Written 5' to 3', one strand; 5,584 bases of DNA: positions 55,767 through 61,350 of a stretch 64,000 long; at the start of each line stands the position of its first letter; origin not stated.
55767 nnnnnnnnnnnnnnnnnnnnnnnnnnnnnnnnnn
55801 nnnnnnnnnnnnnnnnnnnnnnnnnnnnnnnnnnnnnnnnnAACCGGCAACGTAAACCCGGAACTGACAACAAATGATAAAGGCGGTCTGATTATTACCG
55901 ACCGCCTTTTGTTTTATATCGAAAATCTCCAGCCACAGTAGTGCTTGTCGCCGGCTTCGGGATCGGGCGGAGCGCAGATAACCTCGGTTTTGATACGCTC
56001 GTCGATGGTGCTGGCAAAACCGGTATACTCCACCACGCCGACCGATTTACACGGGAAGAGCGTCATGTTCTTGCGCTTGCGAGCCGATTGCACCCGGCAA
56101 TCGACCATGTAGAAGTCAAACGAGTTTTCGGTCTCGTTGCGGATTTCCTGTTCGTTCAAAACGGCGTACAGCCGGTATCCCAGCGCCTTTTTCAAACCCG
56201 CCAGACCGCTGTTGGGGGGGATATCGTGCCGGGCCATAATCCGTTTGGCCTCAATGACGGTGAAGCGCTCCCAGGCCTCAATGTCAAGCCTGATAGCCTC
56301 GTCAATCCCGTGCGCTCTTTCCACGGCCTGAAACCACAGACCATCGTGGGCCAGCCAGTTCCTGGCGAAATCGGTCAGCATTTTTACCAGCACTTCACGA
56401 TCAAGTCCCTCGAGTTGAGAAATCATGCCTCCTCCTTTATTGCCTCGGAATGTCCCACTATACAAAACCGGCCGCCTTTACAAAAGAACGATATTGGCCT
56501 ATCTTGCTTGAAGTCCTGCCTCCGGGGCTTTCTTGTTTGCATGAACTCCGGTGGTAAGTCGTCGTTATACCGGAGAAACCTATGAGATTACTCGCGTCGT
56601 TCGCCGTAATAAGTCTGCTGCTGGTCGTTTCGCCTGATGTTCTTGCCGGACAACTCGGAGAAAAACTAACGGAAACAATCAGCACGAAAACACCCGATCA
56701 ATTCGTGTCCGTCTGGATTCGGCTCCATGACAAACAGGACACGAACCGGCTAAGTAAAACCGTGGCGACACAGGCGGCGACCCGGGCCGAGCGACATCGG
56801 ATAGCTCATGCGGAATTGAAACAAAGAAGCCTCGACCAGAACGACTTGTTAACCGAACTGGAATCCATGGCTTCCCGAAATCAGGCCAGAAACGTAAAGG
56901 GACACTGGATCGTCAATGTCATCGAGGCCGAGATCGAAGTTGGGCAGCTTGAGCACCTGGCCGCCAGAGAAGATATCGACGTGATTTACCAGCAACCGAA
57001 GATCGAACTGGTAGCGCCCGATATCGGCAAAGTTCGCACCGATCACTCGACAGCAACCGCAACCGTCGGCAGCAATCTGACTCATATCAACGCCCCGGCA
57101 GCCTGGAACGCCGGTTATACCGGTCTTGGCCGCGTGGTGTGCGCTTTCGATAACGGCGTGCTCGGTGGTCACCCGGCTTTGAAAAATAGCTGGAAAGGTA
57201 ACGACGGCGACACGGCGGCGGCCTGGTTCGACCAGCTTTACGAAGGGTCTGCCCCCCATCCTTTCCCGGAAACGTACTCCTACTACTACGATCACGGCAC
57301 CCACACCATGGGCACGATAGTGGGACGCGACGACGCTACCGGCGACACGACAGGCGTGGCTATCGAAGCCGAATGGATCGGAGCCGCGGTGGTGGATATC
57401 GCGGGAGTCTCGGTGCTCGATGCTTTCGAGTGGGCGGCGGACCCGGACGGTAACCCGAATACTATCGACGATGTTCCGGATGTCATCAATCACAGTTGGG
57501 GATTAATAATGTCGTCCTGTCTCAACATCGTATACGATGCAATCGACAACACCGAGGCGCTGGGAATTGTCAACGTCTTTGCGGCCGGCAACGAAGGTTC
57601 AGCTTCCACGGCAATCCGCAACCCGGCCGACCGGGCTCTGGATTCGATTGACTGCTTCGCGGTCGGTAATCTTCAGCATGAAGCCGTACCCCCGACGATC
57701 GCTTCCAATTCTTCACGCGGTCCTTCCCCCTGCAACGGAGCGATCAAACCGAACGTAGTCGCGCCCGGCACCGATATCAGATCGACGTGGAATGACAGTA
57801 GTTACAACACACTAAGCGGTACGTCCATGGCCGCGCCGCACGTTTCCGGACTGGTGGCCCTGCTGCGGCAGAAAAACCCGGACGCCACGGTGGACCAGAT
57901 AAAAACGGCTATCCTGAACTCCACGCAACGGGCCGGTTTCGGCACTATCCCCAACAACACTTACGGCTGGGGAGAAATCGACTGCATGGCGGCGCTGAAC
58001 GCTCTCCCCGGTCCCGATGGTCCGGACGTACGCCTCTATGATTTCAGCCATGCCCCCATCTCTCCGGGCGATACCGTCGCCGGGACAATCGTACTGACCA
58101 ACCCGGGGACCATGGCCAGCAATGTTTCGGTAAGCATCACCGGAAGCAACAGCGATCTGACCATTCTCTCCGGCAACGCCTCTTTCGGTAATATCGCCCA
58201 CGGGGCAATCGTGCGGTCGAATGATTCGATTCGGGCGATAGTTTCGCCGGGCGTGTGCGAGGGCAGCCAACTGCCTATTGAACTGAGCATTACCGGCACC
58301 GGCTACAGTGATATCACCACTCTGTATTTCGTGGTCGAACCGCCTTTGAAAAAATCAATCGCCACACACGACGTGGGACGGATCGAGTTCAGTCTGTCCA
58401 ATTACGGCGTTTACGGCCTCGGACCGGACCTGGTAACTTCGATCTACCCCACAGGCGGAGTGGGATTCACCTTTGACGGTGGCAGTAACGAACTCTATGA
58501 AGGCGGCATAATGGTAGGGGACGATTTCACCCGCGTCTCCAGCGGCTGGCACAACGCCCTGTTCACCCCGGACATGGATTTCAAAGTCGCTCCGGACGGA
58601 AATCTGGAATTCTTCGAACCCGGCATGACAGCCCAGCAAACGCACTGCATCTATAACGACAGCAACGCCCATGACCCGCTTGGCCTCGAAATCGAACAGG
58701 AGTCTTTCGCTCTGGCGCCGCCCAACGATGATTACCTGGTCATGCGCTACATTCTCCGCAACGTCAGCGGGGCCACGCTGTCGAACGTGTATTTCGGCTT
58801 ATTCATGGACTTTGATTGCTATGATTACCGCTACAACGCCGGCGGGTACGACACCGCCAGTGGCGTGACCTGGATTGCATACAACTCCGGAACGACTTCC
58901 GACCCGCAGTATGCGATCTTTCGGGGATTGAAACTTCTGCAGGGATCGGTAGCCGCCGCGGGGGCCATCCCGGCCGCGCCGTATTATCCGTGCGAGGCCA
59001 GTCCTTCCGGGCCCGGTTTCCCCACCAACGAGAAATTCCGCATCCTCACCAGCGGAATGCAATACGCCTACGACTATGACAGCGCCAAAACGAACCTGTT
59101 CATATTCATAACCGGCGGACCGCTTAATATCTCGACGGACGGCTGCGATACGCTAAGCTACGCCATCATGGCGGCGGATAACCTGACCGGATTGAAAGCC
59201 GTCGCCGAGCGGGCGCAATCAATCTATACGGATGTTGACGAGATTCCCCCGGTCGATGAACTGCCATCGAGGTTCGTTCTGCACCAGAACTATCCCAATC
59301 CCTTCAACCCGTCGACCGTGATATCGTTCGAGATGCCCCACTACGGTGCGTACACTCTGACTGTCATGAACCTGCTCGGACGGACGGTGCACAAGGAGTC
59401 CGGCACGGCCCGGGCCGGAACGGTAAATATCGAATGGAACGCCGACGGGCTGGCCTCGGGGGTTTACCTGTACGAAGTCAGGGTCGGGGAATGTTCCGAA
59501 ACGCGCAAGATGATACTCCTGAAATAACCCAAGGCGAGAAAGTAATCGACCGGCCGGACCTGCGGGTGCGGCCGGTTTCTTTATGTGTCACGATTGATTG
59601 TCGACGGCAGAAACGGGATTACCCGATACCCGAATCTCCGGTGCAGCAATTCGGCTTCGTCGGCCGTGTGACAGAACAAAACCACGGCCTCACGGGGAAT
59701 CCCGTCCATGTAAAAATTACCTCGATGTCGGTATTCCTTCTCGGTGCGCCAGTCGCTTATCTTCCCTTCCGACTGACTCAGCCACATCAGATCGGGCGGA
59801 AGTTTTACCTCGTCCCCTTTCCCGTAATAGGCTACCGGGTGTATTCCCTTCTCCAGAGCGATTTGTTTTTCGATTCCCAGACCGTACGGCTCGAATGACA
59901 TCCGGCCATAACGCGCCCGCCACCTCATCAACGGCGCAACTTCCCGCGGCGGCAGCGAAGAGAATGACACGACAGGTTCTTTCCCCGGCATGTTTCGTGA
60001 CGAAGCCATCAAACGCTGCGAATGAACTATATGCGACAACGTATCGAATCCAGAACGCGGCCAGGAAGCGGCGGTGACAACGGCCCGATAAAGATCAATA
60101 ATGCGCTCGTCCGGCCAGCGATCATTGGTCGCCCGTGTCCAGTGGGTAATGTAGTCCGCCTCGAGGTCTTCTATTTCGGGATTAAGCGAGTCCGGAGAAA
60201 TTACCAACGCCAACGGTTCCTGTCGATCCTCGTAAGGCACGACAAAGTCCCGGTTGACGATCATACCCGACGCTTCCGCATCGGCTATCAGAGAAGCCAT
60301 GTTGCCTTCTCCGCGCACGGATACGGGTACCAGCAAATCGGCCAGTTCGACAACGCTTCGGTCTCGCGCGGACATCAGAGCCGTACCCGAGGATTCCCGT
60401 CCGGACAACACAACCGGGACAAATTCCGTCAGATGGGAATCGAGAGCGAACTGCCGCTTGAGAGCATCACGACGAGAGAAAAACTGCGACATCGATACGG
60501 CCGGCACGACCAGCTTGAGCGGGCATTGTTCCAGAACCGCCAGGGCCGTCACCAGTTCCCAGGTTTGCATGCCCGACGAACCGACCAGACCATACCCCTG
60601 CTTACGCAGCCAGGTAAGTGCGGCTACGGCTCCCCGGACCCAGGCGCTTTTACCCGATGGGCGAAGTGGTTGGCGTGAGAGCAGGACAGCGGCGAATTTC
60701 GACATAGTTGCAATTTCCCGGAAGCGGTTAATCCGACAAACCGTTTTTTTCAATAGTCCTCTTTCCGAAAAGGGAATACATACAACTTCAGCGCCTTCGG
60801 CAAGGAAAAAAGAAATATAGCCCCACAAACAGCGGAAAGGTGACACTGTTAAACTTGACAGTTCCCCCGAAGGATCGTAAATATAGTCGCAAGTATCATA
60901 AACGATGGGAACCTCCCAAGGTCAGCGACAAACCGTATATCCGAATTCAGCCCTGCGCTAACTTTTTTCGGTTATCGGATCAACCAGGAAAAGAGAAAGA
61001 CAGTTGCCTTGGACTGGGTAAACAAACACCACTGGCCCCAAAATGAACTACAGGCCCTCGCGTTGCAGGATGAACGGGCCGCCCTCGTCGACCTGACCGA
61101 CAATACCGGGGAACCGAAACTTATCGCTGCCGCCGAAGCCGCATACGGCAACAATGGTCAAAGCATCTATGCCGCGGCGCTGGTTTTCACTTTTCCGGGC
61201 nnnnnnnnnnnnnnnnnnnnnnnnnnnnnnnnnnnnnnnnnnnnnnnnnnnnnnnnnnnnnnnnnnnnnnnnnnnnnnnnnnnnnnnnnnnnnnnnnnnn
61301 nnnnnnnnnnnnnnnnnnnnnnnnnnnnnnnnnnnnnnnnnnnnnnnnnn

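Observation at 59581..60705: DprA/SLOG-like domain fused to an AbiGi/DUF2971-like domain: candidate single-gene conflict (anti-phage or nucleotide-sensing) protein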

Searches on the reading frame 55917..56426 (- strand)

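Call 90: search_protein_families(library=pfam, max_evalue=0.001, proteins=[window:55917-56426:-])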
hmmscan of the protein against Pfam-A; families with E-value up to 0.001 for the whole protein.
window:55917-56426:- (170 aa): 1 family
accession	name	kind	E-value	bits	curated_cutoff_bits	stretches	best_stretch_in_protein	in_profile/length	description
PF19620.4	DUF6125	-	6.9e-73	244.5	27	1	8-169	3-163/164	Family of unknown function (DUF6125)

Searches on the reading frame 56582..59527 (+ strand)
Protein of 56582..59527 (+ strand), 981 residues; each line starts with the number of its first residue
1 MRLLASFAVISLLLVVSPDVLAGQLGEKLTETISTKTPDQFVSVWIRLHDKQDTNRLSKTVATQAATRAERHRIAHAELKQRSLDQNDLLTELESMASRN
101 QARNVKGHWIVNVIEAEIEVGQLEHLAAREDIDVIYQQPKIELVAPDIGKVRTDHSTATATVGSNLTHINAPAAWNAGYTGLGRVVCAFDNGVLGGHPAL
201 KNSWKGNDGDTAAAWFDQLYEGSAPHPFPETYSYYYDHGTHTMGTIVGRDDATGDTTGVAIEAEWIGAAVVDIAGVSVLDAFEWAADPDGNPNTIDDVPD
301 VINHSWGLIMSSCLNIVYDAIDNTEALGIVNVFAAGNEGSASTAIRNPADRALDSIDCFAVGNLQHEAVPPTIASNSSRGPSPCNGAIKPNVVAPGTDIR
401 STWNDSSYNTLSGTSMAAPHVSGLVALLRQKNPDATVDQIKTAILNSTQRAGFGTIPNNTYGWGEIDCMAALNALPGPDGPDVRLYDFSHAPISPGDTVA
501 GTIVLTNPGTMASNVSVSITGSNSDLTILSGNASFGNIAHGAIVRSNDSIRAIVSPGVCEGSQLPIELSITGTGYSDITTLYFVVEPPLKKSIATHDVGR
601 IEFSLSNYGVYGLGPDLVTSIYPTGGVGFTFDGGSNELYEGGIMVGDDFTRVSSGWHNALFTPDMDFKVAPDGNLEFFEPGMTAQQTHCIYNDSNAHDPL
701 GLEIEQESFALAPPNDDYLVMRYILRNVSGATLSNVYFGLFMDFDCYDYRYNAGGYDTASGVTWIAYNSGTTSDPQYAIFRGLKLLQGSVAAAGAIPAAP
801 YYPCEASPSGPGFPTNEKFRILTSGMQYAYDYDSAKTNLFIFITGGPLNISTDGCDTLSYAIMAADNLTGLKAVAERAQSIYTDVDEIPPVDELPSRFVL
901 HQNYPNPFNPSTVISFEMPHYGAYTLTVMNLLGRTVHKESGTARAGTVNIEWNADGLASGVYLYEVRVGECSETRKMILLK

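Call 4: search_protein_families(library=pfam, proteins=[window:56582-59527:+], max_evalue=1)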
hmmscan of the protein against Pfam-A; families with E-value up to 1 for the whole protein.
window:56582-59527:+ (981 aa): 4 families
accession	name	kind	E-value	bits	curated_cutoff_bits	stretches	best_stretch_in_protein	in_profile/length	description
PF00082.27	Peptidase_S8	-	2.9e-42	145.4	21.8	1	183-464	3-288/288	Subtilase family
PF18962.6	Por_Secre_tail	-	6.8e-08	33.1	27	1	904-978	2-74/75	Secretion system C-terminal sorting domain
PF13585.12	CHU_C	-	0.14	12.8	27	1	919-973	24-78/86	CHU_C Type IX secretion signal domain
PF16959.10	Collectrin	-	0.29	11.3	27.1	1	31-97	52-119/154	Renal amino acid transporter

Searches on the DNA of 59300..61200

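Call 63: search_rna_families(source=window, start=59300, end=61200, threshold=evalue, max_evalue=1)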
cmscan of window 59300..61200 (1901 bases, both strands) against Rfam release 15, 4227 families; matches with E-value up to 1: 0.
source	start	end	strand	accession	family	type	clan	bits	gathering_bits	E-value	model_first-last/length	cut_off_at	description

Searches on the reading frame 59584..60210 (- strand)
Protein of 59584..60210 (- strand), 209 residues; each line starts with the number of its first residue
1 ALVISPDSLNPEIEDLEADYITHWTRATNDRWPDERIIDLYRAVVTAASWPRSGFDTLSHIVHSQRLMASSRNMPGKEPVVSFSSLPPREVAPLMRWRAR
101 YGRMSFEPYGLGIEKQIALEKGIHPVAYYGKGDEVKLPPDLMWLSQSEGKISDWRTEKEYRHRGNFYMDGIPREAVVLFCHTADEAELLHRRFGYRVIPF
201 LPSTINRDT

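Call 32: search_solved_structures(query=A2, max_evalue=10)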
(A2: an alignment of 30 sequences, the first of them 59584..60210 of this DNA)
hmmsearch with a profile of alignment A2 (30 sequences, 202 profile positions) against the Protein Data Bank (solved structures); distinct sequences matched with E-value up to 10: 2.
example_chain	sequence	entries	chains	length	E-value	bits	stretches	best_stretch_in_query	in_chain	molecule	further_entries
8hkr_A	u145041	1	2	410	0.009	18.6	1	39-99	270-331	Protein lysine methyltransferase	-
6fx4_A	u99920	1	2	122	0.9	12.1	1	3-81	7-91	E3 ubiquitin-protein ligase SMURF2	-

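Call 37: predict_structure(alignment_id=A2)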
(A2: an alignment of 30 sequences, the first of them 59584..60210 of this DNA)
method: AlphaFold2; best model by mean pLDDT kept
length: 209 residues; sequences in the alignment: 30
mean_pLDDT: 90.2   pTM: 0.86
mean pLDDT of the five models: 90.2, 90.2, 87.7, 87.5, 86.8
residues with pLDDT >= 90: 150; 70-90: 41; 50-70: 14; < 50: 4
segments of 3 or more residues with pLDDT < 50: none
pLDDT, mean of each block of 10 residues (from residue 1): 81 89 93 92 94 94 96 93 94 71 75 98 97 90 93 89 97 98 96 97 63
secondary structure, 60 per line:
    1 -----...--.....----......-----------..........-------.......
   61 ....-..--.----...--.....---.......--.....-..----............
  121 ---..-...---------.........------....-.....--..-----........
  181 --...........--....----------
elements in order: H11-15 E20-25 H37-46 H54-64 E80-84 H88-94 E109-114 H115-120 E127-129 H139-144 E145-147 H154-157 E159-163 E176-180 H183-193 E196-199

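Call 40: fold_search(model_id=the predicted structure, library=pdb)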
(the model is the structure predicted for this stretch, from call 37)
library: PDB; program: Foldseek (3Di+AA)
matches with E <= 10: 97; with E <= 0.001: 0
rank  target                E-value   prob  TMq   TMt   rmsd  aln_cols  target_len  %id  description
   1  7omu_AAA              4.2e-02  0.57  0.38  0.23  10.1       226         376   12  Thermosipho africanus DarTG in complex with ADP-ribose (released 2021-06-23)
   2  8baq                  1.7e-01  0.41  0.41  0.41   9.3       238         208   13  E. coli C7 DarT1 in complex with NAD+ (released 2023-07-12)
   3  3hvg_A                4.4e-01  0.02  0.12  0.08  17.0       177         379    9  Structure of bace (beta secretase) in Complex with EV0 (released 2009-11-03)
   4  3dv1_B                4.7e-01  0.02  0.13  0.08  18.9       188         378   10  Crystal structure of human beta-secretase in complex with NVP-ARV999 (released 2009-02-24)
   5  3hw1_B                5.3e-01  0.02  0.11  0.08  18.2       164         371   10  Structure of Bace (beta secretase) in complex with ligand EV2 (released 2009-11-03)
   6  4j0v                  5.7e-01  0.02  0.13  0.08  19.0       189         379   10  CRYSTAL STRUCTURE OF BACE-1 IN COMPLEX WITH 5-Cyano-pyridine-2-carboxylic acid [3-((4R,5R)-2-amino-5-fluoro-4-methyl-5,6 (released 2013-05-01)
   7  9ldi                  6.8e-01  0.18  0.27  0.30  11.0       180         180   14  The complex structure of TkoKptA/2',3',5'-p-A (released 2025-11-12)
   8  1fkn_B                8.3e-01  0.01  0.11  0.08  16.8       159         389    8  Structure of Beta-Secretase Complexed with Inhibitor (released 2000-10-09)
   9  4j0p                  8.8e-01  0.01  0.12  0.08  18.8       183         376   11  CRYSTAL STRUCTURE OF BACE-1 IN COMPLEX WITH 5-Cyano-pyridine-2-carboxylic acid [3-((S)-2-amino-4-methyl-5,6-dihydro-4H-[ (released 2013-12-25)
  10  5mco_A                1.1e+00  0.02  0.13  0.08  19.6       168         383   10  CRYSTAL STRUCTURE OF BACE-1 IN COMPLEX WITH ACTIVE SITE INHIBITOR GRL-8234 AND EXOSITE PEPTIDE (released 2017-09-27)
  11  6pz4                  1.1e+00  0.01  0.12  0.08  18.3       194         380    9  co-crystal structure of BACE with inhibitor AM-6494 (released 2019-10-23)
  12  5mcq_A                1.1e+00  0.01  0.12  0.08  18.2       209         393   10  CRYSTAL STRUCTURE OF BACE-1 IN COMPLEX WITH ACTIVE SITE AND EXOSITE BINDING PEPTIDE INHIBITOR (released 2017-09-27)
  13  2b8l                  1.1e+00  0.01  0.11  0.08  19.3       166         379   10  Crystal structure of human beta secretase complexed with inhibitor (released 2005-10-18)
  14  4j0z                  1.1e+00  0.01  0.13  0.09  18.5       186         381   11  CRYSTAL STRUCTURE OF BACE-1 IN COMPLEX WITH 5-Cyano-pyridine-2-carboxylic acid [3-((4S,5R)-2-amino-5-fluoro-4-fluorometh (released 2013-05-01)
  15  4gid_C                1.2e+00  0.02  0.13  0.08  19.9       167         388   10  Structure of beta-secretase complexed with inhibitor (released 2012-10-10)
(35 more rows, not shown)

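Call 44: fold_search(model_id=the predicted structure, library=viral)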
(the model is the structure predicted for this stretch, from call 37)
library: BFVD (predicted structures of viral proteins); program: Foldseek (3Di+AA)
matches with E <= 10: 89; with E <= 0.001: 2
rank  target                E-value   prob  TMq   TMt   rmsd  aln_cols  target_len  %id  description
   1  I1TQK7                1.4e-04  1.00  0.38  0.28   7.6       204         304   10  (no name in the UniProt tables at hand)
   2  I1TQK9                5.0e-04  0.99  0.38  0.27   7.8       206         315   11  (no name in the UniProt tables at hand)
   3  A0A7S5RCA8            1.5e-03  1.00  0.42  0.28   5.7       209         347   11  (no name in the UniProt tables at hand)
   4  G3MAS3                2.2e-03  0.93  0.31  0.40   9.1       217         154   12  Gp532 [Bacillus phage G]
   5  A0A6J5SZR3            2.4e-03  0.96  0.33  0.25   7.4       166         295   14  Uncharacterized protein [uncultured Caudovirales phage]
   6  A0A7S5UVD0            4.6e-03  0.98  0.35  0.44   7.9       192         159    9  (no name in the UniProt tables at hand)
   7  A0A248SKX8            4.9e-03  0.98  0.37  0.22   8.0       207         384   10  (no name in the UniProt tables at hand)
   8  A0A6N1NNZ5            5.6e-03  0.96  0.39  0.47   9.2       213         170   12  Uncharacterized protein [Tupanvirus soda lake]
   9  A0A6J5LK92            7.6e-03  0.93  0.35  0.17   6.9       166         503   10  ASCH domain containing protein [uncultured Caudovirales phage]
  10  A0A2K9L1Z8            8.7e-03  0.87  0.35  0.32   9.5       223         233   11  ORFan [Tupanvirus soda lake]
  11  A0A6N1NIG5            1.3e-02  0.69  0.35  0.19  11.1       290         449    9  Uncharacterized protein [Tupanvirus deep ocean]
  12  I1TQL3                1.7e-02  0.89  0.35  0.26   6.5       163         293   10  (no name in the UniProt tables at hand)
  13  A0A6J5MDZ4            2.7e-02  0.30  0.29  0.09  11.3       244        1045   11  NAT_SF domain containing protein [uncultured Caudovirales phage]
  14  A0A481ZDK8            6.2e-02  0.63  0.36  0.31  10.3       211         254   11  Uncharacterized protein [Pithovirus LCPAC406]
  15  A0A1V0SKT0            7.5e-02  0.60  0.39  0.38   9.4       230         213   11  Uncharacterized protein [Klosneuvirus KNV1]
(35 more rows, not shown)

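Call 64: search_dna_similar(query=window:59584-60210:-, collection=phages, mode=protein, max_evalue=1, max_rows=10)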
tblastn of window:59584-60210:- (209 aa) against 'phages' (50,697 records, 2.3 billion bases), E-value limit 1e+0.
Records with a match: 3; places in all: 3; records where one place covers at least 80% of the query: 0.
Best place of each record, by identity: <60% 3.
By first word of the organism name: Pseudomonas 3.
By host as written in the record: Pseudomonas syringae GAW0113 3.
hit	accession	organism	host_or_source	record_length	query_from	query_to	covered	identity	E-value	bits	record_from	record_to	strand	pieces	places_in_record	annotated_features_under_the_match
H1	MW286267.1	Pseudomonas phage Misse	Pseudomonas syringae GAW0113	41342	62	115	26%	33.3%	3e-1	37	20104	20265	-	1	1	RNA polymerase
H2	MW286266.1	Pseudomonas phage Bertil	Pseudomonas syringae GAW0113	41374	62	115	26%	33.3%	3e-1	37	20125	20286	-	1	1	RNA polymerase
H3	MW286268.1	Pseudomonas phage Strit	Pseudomonas syringae GAW0113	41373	62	115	26%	33.3%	3e-1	37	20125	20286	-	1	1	RNA polymerase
